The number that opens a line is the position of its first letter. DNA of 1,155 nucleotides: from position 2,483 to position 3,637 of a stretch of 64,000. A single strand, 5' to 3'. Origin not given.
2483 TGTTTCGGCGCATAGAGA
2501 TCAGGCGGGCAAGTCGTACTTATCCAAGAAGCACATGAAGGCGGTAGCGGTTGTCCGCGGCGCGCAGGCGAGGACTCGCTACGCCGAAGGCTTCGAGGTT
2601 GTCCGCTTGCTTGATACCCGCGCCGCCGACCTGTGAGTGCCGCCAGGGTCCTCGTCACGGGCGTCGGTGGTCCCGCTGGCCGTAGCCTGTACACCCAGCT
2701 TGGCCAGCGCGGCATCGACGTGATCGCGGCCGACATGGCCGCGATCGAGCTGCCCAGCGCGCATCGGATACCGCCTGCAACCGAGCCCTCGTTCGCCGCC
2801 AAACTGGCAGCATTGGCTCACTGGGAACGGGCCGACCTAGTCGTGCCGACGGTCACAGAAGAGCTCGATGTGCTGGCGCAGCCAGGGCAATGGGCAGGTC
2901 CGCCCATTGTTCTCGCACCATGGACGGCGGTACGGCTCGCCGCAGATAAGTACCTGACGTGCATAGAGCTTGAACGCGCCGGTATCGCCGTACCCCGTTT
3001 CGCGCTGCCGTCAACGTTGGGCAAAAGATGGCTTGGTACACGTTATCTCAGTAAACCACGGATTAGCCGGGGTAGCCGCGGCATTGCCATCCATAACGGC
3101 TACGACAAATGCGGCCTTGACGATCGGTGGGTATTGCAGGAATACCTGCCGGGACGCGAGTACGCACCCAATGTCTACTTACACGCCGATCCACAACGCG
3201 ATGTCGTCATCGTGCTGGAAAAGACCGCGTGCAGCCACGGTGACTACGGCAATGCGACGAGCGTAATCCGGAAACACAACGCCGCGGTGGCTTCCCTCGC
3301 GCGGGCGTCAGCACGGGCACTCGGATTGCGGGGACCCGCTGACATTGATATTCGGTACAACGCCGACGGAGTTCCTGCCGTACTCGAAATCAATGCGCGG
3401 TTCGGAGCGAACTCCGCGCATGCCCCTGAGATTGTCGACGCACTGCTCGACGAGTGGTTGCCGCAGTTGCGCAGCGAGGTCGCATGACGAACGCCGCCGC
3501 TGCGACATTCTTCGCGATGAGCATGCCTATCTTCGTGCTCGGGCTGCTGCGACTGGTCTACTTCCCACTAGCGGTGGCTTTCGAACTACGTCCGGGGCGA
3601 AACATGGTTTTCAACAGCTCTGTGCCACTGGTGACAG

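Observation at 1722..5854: Four-gene synthase-type polysaccharide module combining a PgaC-like GT2 with a membrane-anchored PIG-L deacetylase and an ATP-grasp ligase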

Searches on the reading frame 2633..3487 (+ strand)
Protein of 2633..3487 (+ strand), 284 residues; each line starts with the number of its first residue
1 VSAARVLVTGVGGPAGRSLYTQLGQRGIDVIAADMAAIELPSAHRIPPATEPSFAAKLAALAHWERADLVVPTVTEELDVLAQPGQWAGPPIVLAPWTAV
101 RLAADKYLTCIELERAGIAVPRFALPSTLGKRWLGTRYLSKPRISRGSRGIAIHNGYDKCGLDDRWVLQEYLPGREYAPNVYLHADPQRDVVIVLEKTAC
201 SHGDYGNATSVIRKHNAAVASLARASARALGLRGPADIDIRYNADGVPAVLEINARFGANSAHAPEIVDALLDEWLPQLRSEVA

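Call 3: search_protein_families(library=pfam, proteins=[window:2633-3487:+], max_evalue=0.01)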
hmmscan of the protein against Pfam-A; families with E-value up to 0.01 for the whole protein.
window:2633-3487:+ (284 aa): 3 families
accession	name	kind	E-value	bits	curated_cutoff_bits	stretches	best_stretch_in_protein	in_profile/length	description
PF02655.19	ATP-grasp_3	-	2.5e-13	50.9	23.2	1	103-259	1-159/160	ATP-grasp domain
PF13535.11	ATP-grasp_4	-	5.9e-08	32.9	27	1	155-258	43-154/160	ATP-grasp domain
PF15632.11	ATPgrasp_Ter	-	9.7e-08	32.3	29.1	1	165-257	4-86/131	ATP-grasp in the biosynthetic pathway with Ter operon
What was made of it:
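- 2633..3487 (+): Soluble ATP-grasp carboxylate-amine ligase (284 aa). Its start overlaps the PIG-L stop (GTGA). ATP-grasp_3 at 2.5e-13 (call 3).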

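Call 4: search_protein_families(library=ncbifam, proteins=[window:2633-3487:+], max_evalue=0.01)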
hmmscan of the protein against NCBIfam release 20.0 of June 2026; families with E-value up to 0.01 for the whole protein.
window:2633-3487:+ (284 aa): 7 families
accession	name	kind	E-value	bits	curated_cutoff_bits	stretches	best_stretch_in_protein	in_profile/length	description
NF009402.0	PRK12767.1-1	equivalog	7.1e-20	71.1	218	1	4-261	3-280/329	carbamoyl phosphate synthase-like protein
NF009405.0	PRK12767.1-4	equivalog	4e-15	55.6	390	1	26-258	25-267/320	carbamoyl phosphate synthase-like protein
NF009406.0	PRK12767.1-5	equivalog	2.3e-07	30.2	271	1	163-264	180-278/327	carbamoyl phosphate synthase-like protein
NF009404.0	PRK12767.1-3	equivalog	3.7e-06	26.1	316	1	167-260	198-287/344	carbamoyl phosphate synthase-like protein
NF002378.0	PRK01372.1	subfamily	0.00042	19.1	243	1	210-258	224-272/305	D-alanine--D-alanine ligase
NF053643.1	Ddl_archaea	equivalog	0.0024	16.9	500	0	213-256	227-271/367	putative pseudomurein biosynthesis ATP-grasp protein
TIGR03909.1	pyrrolys_PylC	equivalog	0.0081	14.9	248.3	0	68-259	63-255/374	3-methylornithine--L-lysine ligase PylC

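Call 19: find_homologous_proteins(query=window:2633-3487:+)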
Query window:2633-3487:+ (284 aa): 623 proteins with E <= 0.001 among 8000 candidates; the best 120 are listed.
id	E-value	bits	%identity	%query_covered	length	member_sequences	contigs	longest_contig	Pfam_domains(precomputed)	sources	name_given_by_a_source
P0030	5.0e-185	631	100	100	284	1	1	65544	PF13535.12,PF15632.12,PF02655.20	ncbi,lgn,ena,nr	ncbi:MAG TPA: ATP-grasp domain-containing protein [Pseudonocardiaceae bacterium]|nr:ATP-grasp domain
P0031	2.2e-145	501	82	100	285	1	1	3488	PF13535.12,PF15632.12,PF02655.20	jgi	-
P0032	9.0e-143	493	80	99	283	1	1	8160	PF13535.12,PF15632.12,PF02655.20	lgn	-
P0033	1.8e-138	479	77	100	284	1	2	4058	PF13535.12,PF15632.12,PF02655.20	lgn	-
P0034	4.7e-136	471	79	100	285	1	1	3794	PF13535.12,PF15632.12,PF02655.20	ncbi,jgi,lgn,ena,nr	ncbi:MAG: ATP-grasp domain-containing protein [Pseudonocardiales bacterium]|nr:ATP-grasp domain-cont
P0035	1.0e-80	289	55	97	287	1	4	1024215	PF13535.12,PF15632.12,PF02655.20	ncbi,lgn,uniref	ncbi:ATP-grasp domain-containing protein [Kribbella sp. NPDC051137]|uniref:ATP-grasp domain-containi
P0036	2.8e-80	288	55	96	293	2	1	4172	PF13535.12,PF02655.20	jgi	jgi:carbamoylphosphate synthase large subunit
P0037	2.6e-79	285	55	96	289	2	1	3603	PF02655.20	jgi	-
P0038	2.2e-78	282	54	98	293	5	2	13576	PF02655.20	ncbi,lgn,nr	ncbi:MAG TPA: ATP-grasp domain-containing protein [Acidimicrobiales bacterium]|nr:ATP-grasp domain-c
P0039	7.6e-77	277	52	98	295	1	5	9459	PF02655.20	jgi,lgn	jgi:carbamoylphosphate synthase large subunit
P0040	2.2e-74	268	52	96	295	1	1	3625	PF13535.12,PF15632.12,PF02655.20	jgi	jgi:carbamoylphosphate synthase large subunit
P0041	2.7e-74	268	52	95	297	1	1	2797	PF02655.20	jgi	jgi:carbamoylphosphate synthase large subunit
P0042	8.5e-74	267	53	96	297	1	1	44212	PF15632.12,PF02655.20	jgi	jgi:carbamoylphosphate synthase large subunit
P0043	3.0e-73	265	78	55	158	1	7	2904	PF13535.12,PF15632.12,PF02655.20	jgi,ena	jgi:carbamoylphosphate synthase large subunit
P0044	1.3e-71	259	52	96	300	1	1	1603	PF02655.20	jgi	jgi:carbamoylphosphate synthase large subunit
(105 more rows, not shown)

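Call 22: find_related_loci(query=A3, collection=genome_contigs, flank=7000)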
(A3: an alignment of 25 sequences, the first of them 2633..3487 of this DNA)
Query A3 (284 aa) in genome_contigs; peptide patterns used: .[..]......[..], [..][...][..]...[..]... (x = any residue, [..] = any of these).
200 stretches matched a pattern; 181 encode a relative of the query (tblastn E <= 1e-3); the best 80 are kept; 80 distinct loci.
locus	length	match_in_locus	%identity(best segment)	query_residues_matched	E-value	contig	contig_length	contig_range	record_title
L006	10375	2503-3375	54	5-281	1e-84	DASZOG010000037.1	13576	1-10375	MAG TPA_asm: Acidimicrobiales bacterium isolate SMAG_U5939 k141_373178, whole genome shotgun sequence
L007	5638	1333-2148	50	5-272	2e-71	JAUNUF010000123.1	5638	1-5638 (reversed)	MAG: Propionibacteriaceae bacterium isolate S5R_St_17 NODE_2744_length_5638_cov_8.505642, whole genome shotgun sequence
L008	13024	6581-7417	46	5-275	3e-69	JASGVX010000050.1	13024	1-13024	MAG: Methanobacteriota archaeon isolate MAG165_SZBP c_000000018496, whole genome shotgun sequence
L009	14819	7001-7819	48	5-274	3e-68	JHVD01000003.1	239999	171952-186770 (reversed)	Propionibacteriaceae bacterium P6A17 T493DRAFT_scaffold00003.3_C, whole genome shotgun sequence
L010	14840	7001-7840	45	4-275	5e-68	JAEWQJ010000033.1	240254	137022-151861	MAG: Methanobacteriota archaeon isolate OH_SBrB_19 k127_220999, whole genome shotgun sequence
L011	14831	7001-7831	47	7-273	3e-68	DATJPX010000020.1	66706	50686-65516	MAG TPA_asm: Anaerolineales bacterium isolate SMAG_U14924 k141_359611, whole genome shotgun sequence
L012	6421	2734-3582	46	1-275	2e-68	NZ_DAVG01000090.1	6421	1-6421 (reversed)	MAG: Methanosarcina sp. UBA5 UBA5_contig_7952, whole genome shotgun sequence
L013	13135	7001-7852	47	4-275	6e-68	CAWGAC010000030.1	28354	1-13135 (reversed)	MAG: uncultured Spirochaetota bacterium isolate MFD04408.bin.2.124 genome assembly, contig: contig_80948, whole genome s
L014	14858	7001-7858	46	1-276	1e-67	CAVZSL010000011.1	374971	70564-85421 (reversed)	MAG: uncultured Chloroflexia bacterium isolate MFD00709.bin.2.114 genome assembly, contig: contig_70061, whole genome sh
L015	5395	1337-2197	49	4-281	7e-67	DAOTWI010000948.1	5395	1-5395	MAG TPA_asm: Roseiflexus sp. isolate H12_131 k73_279696, whole genome shotgun sequence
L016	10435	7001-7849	44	1-275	2e-66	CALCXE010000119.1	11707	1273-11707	MAG TPA_asm: Methanosarcina barkeri isolate SRR1562009_bin.77_CONCOCT_v1.1_MAG genome assembly, contig: ERZ724039.4279,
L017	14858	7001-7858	48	2-275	1e-66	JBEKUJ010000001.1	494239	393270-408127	MAG: Spirochaetia bacterium isolate SPRUCE 579 SPRUCE_579_1, whole genome shotgun sequence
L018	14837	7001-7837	45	5-275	3e-66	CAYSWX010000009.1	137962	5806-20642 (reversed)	MAG TPA_asm: uncultured Methanosarcinales archaeon isolate binchicken_co152_168 genome assembly, contig: NODE_114_length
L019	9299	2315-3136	45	1-276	6e-66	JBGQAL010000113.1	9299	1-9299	MAG: Methanotrichaceae archaeon isolate OBJ2_061818_130_31 k141_162103_length_9299_cov_8.0000, whole genome shotgun sequ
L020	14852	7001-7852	49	4-275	7e-66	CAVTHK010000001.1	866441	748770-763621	MAG: uncultured Spirochaetota bacterium isolate MFD05942.bin.2.64 genome assembly, contig: contig_10071, whole genome sh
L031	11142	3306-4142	47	5-272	6e-61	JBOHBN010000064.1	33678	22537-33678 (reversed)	MAG: Streptosporangiales bacterium isolate H1-S_maxbin2.bin.25 k127_230847, whole genome shotgun sequence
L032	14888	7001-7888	44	4-278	2e-60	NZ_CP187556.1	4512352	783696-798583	Paenarthrobacter sp. NyZ202 chromosome, complete genome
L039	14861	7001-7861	45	2-277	4e-57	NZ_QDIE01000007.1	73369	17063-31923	Actinotignum sanguinis strain DSM 26039 Scaffold7_1, whole genome shotgun sequence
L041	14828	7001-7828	47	5-273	3e-57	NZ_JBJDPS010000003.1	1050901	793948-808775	Micromonospora sp. NPDC050397 NPDC050397_155_F5.ctg-0003, whole genome shotgun sequence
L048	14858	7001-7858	45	1-274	3e-56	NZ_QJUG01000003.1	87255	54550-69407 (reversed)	Allorhizocola rhizosphaerae strain CPCC 204380 contig3, whole genome shotgun sequence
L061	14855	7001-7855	40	5-279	6e-55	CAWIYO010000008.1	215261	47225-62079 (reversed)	MAG: uncultured beta proteobacterium isolate MFD05942.bin.2.127 genome assembly, contig: contig_42573, whole genome shot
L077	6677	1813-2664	42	2-275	2e-53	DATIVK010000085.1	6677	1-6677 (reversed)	MAG TPA_asm: Anaeromyxobacteraceae bacterium isolate SMAG_U16005 k141_303471, whole genome shotgun sequence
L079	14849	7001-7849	42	1-275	2e-53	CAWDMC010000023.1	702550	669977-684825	MAG: uncultured Acidobacteriota bacterium isolate MFD04944.bin.1.7 genome assembly, contig: contig_9825, whole genome sh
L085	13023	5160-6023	37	6-283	9e-53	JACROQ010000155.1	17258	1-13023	MAG: Nitrospirae bacterium isolate NC_groundwater_1965_Pr3_S-0.2um_50_3 scaffold_639118, whole genome shotgun sequence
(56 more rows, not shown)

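Call 27: search_solved_structures(query=A3, max_evalue=0.01)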
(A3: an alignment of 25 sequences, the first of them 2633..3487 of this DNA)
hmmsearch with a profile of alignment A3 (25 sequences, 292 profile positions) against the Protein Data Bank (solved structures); distinct sequences matched with E-value up to 0.01: 70 (the best 60 are shown).
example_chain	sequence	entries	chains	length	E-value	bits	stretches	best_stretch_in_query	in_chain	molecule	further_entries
2pn1_A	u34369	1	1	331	7.2e-22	81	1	42-275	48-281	Carbamoylphosphate synthase large subunit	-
1ce8_A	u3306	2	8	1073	1.7e-12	50.2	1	14-274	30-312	PROTEIN (CARBAMOYL-PHOSPHATE SYNTHASE) | carbamoyl phosphate synthetase large chain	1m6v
1bxr_A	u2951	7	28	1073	3.5e-12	49.2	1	14-274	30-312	CARBAMOYL-PHOSPHATE SYNTHASE | CARBAMOYL PHOSPHATE SYNTHETASE: LARGE SUBUNIT | CARBAMOYL PHOSPHATE SYNTHETASE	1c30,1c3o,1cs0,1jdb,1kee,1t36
1a9x_A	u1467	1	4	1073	4.5e-11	45.5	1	14-274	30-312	CARBAMOYL PHOSPHATE SYNTHETASE (LARGE CHAIN)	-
7lgm_A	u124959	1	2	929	4.4e-09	39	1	97-170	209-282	Cyanophycin synthase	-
7lgn_A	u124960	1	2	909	2.5e-08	36.5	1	97-166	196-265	Cyanophycin synthase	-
5zct_A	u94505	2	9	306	3.2e-08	36.2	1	97-267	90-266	Ribosomal protein S6--L-glutamate ligase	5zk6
4iwx_A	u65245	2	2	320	3.6e-08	36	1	97-267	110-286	Ribosomal protein S6 modification protein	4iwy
4dim_A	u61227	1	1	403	1.2e-07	34.3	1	96-270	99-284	Phosphoribosylglycinamide synthetase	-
3df7_A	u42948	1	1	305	4.9e-07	32.3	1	91-266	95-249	Putative ATP-grasp superfamily protein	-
8evy_B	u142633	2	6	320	5e-07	32.3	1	99-265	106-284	D-alanine--D-alanine ligase B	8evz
3se7_A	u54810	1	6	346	8.5e-07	31.5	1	90-267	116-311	VanA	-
3vpd_A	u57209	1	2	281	8.9e-07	31.4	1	91-204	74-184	Ribosomal protein S6 modification protein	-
7u56_A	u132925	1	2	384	1.1e-06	31.1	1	89-267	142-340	D-alanine--D-alanine ligase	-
1uc8_A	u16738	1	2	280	1.2e-06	31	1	91-252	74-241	lysine biosynthesis enzyme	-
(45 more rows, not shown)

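Call 35: search_protein_families(library=pfam, proteins=[L007:3420-4913:+, L007:4910-5575:+, L039:9129-10547:+, L039:10576-11247:+, L031:5587-6840:+, L041:9193-10020:+, L048:9179-10960:+, L016:9470-10237:+, L032:10731-13529:+, L032:4193-5977:+], max_evalue=0.01)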
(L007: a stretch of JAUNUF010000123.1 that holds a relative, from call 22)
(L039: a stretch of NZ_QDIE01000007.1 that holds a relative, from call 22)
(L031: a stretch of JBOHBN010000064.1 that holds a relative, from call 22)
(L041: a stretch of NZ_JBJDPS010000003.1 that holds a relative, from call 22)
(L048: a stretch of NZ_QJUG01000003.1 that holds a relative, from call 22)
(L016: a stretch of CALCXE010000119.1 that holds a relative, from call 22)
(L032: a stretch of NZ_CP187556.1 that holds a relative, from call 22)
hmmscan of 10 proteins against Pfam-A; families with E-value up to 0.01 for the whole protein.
L007:3420-4913:+ (497 aa): 4 families
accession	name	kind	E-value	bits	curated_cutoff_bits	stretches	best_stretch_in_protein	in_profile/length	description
PF02518.31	HATPase_c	-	3e-19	70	26.4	1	364-472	2-109/111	Histidine kinase-, DNA gyrase B-, and HSP90-like ATPase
PF00512.31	HisKA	-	1.3e-13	51.2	26.9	1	259-319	2-63/66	His Kinase A (phospho-acceptor) domain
PF00672.30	HAMP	-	3.8e-11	43.6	25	1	204-253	3-52/53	HAMP domain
PF13581.12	HATPase_c_2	-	0.002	18.6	27.4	1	376-468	40-125/127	Histidine kinase-like ATPase domain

L007:4910-5575:+ (221 aa): 2 families
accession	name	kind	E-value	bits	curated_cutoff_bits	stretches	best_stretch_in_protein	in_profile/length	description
PF00072.30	Response_reg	-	1.6e-26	93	30.2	1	4-114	1-111/111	Response regulator receiver domain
PF00486.34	Trans_reg_C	-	4.1e-24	84.9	26.2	1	152-220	4-77/77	Transcriptional regulatory protein, C terminal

L039:9129-10547:+ (472 aa): 4 families
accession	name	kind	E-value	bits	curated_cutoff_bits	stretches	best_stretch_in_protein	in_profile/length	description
PF02518.31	HATPase_c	-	9.3e-27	94.1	26.4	1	360-466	2-108/111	Histidine kinase-, DNA gyrase B-, and HSP90-like ATPase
PF00512.31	HisKA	-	1e-13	51.5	26.9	1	255-316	2-64/66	His Kinase A (phospho-acceptor) domain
PF00672.30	HAMP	-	5.5e-12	46.3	25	1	198-249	2-52/53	HAMP domain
PF13581.12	HATPase_c_2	-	2.5e-05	24.7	27.4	1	363-445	31-112/127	Histidine kinase-like ATPase domain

L039:10576-11247:+ (223 aa): 2 families
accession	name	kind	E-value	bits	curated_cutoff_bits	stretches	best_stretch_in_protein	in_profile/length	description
PF00486.34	Trans_reg_C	-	2.7e-28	98.3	26.2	1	151-222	1-77/77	Transcriptional regulatory protein, C terminal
PF00072.30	Response_reg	-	2.4e-27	95.7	30.2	1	4-114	1-111/111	Response regulator receiver domain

L031:5587-6840:+ (417 aa): 4 families
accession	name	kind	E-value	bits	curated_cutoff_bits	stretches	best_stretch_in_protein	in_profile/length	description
PF07690.21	MFS_1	-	5.1e-56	190.5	33.4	2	33-371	4-343/347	Major Facilitator Superfamily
PF13347.12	MFS_2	-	8.1e-11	41.5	27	1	94-365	88-365/427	MFS/sugar transport protein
PF12832.13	MFS_1_like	-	9.5e-08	31.9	25.2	1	247-403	15-175/373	MFS_1 like family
PF00083.30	Sugar_tr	-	0.0037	16.7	22.3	1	265-410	44-190/452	Sugar (and other) transporter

L041:9193-10020:+ (275 aa): 0 families

L048:9179-10960:+ (593 aa): 2 families
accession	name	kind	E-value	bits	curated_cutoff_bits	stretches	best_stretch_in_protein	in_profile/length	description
PF16640.11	Big_3_5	-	2.9e-13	50.6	35.5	1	244-324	6-87/88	Bacterial Ig-like domain (group 3)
PF17957.7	Big_7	-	0.00032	21.7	24.1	1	245-302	12-70/70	Bacterial Ig domain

L016:9470-10237:+ (255 aa): 1 family
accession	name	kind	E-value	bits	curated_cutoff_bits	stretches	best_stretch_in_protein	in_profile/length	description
PF00722.28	Glyco_hydro_16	-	9e-05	22.4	22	1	61-217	8-157/175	Glycosyl hydrolases family 16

L032:10731-13529:+ (932 aa): 2 families
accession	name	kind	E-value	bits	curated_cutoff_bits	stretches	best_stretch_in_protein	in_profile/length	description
PF00311.23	PEPcase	-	0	1082.1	22.4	1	15-932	1-919/919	Phosphoenolpyruvate carboxylase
PF14010.12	PEPcase_2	-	0.0047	16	25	1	522-632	156-258/493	Phosphoenolpyruvate carboxylase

L032:4193-5977:+ (594 aa): 3 families
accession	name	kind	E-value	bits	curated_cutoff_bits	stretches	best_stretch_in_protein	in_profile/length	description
PF04542.20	Sigma70_r2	-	4.3e-08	33.3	24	1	99-167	1-70/71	Sigma-70 region 2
PF13490.11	zf-HC2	-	2.2e-06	28.1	22.2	1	263-296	1-34/35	Putative zinc-finger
PF08281.18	Sigma70_r4_2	-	0.00023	21.2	25.7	1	196-244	4-52/54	Sigma-70, region 4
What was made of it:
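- In some actinobacteria a two-component system follows the GT2 instead (call 35).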
